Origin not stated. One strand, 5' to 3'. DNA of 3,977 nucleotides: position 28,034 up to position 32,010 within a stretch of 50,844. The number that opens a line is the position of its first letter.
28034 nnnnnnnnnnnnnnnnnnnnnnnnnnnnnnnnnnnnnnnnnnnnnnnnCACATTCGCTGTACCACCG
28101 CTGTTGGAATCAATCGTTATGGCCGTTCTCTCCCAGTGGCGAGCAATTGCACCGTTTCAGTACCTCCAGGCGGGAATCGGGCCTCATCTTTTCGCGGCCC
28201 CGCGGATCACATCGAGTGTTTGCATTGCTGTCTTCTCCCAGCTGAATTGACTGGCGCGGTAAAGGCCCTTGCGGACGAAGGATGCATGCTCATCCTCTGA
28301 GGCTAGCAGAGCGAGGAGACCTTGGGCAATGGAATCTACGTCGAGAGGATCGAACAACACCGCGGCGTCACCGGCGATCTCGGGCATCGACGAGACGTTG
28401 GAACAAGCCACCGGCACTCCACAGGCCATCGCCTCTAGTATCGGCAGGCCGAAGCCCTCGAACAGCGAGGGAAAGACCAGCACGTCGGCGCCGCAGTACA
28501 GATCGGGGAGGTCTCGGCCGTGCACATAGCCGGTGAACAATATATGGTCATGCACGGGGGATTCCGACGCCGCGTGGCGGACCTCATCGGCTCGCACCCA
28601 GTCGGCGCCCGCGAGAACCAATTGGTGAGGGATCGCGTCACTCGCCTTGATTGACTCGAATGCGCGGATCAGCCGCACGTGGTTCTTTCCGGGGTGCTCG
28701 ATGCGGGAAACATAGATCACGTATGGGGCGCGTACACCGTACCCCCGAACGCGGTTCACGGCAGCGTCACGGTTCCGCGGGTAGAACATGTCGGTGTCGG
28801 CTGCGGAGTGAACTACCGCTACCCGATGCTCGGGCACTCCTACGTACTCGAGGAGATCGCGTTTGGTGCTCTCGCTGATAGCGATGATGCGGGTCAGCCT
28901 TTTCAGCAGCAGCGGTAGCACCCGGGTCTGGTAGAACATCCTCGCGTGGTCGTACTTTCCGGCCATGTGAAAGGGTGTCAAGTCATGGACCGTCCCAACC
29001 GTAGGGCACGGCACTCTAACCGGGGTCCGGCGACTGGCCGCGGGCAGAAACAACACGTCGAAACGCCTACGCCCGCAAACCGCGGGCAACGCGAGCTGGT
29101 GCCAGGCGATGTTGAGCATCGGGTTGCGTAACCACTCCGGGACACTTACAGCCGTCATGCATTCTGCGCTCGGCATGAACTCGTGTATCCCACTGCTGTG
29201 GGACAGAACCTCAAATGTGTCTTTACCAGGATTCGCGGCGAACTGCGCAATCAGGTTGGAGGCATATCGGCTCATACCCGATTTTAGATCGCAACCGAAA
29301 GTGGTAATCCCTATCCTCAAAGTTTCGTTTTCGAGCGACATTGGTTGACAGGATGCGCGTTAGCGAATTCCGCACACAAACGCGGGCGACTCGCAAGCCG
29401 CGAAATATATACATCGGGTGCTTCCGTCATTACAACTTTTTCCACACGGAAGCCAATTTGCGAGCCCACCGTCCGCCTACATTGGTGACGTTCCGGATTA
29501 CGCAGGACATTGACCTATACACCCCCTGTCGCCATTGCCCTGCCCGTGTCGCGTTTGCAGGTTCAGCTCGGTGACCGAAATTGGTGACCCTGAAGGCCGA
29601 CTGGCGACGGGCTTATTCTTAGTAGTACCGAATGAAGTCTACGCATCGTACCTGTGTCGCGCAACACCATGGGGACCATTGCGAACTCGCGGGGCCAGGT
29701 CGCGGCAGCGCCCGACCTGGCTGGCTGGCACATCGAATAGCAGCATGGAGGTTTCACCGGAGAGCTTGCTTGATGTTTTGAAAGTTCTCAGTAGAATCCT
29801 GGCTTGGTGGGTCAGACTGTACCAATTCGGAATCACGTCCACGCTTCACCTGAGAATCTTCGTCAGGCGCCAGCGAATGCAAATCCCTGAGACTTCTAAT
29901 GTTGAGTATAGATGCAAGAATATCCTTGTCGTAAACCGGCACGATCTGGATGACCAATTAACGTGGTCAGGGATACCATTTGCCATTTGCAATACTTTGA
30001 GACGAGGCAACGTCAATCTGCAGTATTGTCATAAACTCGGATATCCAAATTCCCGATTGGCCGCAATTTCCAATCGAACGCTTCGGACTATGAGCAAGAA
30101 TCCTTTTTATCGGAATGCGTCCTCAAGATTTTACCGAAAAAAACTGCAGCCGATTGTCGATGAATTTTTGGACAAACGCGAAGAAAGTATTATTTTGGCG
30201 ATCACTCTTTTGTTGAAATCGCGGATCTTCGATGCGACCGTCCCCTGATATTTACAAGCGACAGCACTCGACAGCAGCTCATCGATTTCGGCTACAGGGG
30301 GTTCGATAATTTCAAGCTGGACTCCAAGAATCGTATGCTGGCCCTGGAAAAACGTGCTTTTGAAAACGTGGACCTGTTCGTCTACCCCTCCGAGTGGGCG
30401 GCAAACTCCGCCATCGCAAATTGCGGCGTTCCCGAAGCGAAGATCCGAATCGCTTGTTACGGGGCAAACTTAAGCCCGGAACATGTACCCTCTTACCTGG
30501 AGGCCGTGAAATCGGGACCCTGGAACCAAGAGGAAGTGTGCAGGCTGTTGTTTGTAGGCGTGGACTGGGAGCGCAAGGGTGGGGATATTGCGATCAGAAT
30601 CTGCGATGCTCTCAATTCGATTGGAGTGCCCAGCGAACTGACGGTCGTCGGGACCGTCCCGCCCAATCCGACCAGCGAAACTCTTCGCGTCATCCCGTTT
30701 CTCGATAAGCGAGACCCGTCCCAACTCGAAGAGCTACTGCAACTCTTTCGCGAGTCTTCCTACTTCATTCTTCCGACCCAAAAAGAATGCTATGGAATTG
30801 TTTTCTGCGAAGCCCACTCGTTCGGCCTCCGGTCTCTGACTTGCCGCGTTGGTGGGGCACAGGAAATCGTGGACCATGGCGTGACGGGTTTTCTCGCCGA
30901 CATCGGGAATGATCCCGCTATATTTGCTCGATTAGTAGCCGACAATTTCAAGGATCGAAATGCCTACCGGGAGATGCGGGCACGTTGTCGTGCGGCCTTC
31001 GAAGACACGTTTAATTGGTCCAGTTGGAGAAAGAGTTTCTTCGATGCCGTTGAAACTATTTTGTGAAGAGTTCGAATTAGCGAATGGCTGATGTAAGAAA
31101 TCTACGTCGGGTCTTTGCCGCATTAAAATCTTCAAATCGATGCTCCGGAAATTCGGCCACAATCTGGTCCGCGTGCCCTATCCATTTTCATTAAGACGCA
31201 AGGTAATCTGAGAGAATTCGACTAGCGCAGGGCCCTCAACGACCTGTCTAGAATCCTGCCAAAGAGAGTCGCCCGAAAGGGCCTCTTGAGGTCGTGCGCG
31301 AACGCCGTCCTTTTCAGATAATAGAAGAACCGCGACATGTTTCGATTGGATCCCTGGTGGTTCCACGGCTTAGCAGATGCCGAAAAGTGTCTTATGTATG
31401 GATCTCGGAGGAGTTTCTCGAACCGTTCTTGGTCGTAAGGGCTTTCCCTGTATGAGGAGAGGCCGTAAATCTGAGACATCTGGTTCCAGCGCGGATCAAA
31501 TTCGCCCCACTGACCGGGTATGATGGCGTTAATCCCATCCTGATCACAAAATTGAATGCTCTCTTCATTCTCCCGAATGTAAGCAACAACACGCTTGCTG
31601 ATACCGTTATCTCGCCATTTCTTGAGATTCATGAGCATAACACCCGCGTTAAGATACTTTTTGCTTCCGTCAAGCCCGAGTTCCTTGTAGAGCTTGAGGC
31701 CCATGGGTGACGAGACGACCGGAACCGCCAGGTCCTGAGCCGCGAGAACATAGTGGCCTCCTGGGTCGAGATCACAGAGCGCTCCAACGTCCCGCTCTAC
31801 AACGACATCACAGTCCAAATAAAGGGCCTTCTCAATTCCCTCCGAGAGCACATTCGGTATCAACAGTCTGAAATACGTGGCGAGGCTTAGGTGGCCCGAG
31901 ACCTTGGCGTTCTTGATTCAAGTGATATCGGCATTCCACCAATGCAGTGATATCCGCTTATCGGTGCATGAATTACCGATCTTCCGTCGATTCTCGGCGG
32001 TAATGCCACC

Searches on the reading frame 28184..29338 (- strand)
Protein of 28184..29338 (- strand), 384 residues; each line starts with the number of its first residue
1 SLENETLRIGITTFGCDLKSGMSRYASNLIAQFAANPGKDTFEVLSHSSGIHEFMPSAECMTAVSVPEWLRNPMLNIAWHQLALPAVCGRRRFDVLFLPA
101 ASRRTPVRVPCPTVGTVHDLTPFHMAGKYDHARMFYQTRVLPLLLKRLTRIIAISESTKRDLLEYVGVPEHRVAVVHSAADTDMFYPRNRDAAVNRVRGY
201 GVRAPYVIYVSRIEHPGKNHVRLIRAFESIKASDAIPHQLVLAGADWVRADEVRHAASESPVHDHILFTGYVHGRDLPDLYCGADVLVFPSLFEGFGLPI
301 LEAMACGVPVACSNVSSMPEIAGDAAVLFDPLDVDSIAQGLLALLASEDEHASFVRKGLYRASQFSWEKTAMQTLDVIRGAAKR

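Call 6: search_protein_families(library=pfam, proteins=[window:28184-29338:-], max_evalue=0.001)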
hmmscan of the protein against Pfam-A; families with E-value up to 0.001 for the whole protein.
window:28184-29338:- (384 aa): 6 families
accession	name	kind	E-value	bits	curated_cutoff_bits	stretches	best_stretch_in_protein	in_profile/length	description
PF00534.26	Glycos_transf_1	-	8.8e-33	113.7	26.4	1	204-357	15-168/172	Glycosyl transferases group 1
PF13692.12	Glyco_trans_1_4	-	2e-31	109.6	27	1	205-346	2-141/142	Glycosyl transferases group 1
PF13439.12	Glyco_transf_4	-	2.3e-15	57.4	28.5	1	21-183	3-169/170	Glycosyltransferase Family 4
PF20706.3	GT4-conflict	-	7.4e-11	42.1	26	1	201-316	194-314/385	Family 4 Glycosyltransferase in conflict systems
PF13524.12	Glyco_trans_1_2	-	5.4e-08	33.3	25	1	228-375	7-143/144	Glycosyl transferase-like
PF13579.12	Glyco_trans_4_4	-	2.8e-05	25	29.7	1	21-177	2-156/158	Glycosyl transferase 4-like domain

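Call 66: search_protein_families(library=ncbifam, proteins=[window:28184-29338:-], max_evalue=1e-10)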
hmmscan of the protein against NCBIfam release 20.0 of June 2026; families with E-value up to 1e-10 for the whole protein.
window:28184-29338:- (384 aa): 11 families
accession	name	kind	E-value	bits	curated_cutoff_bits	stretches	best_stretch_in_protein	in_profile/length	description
TIGR04047.1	MSMEG_0565_glyc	hypoth_equivalog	1.8e-31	109.5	259.85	1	149-377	140-370/373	MSMEG_0565 family glycosyltransferase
TIGR02149.1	glgA_Coryne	subfamily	7.1e-26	91.2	302.4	1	145-379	142-388/391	glycogen synthase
TIGR03449.1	mycothiol_MshA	equivalog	1.3e-24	86.9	462.5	1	144-382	161-404/406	D-inositol-3-phosphate glycosyltransferase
TIGR03999.1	thiol_BshA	equivalog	2.3e-24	86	273.7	1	148-373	145-365/375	N-acetyl-alpha-D-glucosaminyl L-malate synthase BshA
TIGR03088.1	stp2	hypoth_equivalog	3.7e-22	78.9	409.05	1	148-374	137-366/374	TIGR03088 family PEP-CTERM/XrtA system glycosyltransferase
NF038295.1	EPS_HpsP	equivalog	1.4e-19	70.4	550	1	201-377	204-383/388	hormogonium polysaccharide biosynthesis glycosyltransferase HpsP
TIGR04157.1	glyco_rSAM_CFB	subfamily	4.7e-16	58.8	400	1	145-325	167-342/406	TIGR04157 family glycosyltransferase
NF053787.1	GlcN_PG_synth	equivalog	1e-15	57.5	480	1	109-374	105-352/361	N-acetylglucosaminyl phosphatidylglycerol synthase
TIGR04063.1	stp3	hypoth_equivalog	3.3e-15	55.9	442.05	1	143-372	153-386/397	TIGR04063 family PEP-CTERM/XrtA system glycosyltransferase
NF041876.1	EPS_EpsE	equivalog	4e-15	55.9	400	1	207-365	217-380/389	exopolysaccharide biosynthesis GT4 family glycosyltransferase EpsE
NF050063.1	ProtGlycPglJ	equivalog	2e-14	53.6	500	1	136-376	133-361/363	N-acetylgalactosamine-N,N'-diacetylbacillosaminyl-diphospho-undecaprenol 4-alpha-N-acetylgalactosaminyltransferase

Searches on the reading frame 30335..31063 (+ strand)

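Call 6: search_protein_families(library=pfam, proteins=[window:30335-31063:+], max_evalue=0.001)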
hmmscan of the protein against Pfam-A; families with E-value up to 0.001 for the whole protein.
window:30335-31063:+ (243 aa): 4 families
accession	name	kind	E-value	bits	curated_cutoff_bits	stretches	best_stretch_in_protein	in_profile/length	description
PF13692.12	Glyco_trans_1_4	-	6.1e-14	52.9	27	1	70-201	3-136/142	Glycosyl transferases group 1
PF00534.26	Glycos_transf_1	-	1.7e-13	50.9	26.4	1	126-217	81-168/172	Glycosyl transferases group 1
PF20706.3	GT4-conflict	-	3.4e-05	23.5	26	1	62-230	193-380/385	Family 4 Glycosyltransferase in conflict systems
PF13439.12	Glyco_transf_4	-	0.00046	20.7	28.5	1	3-45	125-167/170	Glycosyltransferase Family 4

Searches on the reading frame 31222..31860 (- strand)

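Call 6: search_protein_families(library=pfam, proteins=[window:31222-31860:-], max_evalue=0.001)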
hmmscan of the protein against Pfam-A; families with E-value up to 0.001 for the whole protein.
window:31222-31860:- (212 aa): 1 family
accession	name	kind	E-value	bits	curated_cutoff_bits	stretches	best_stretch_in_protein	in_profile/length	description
PF01501.26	Glyco_transf_8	-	3.5e-30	105.9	24.3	1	1-168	92-251/253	Glycosyl transferase family 8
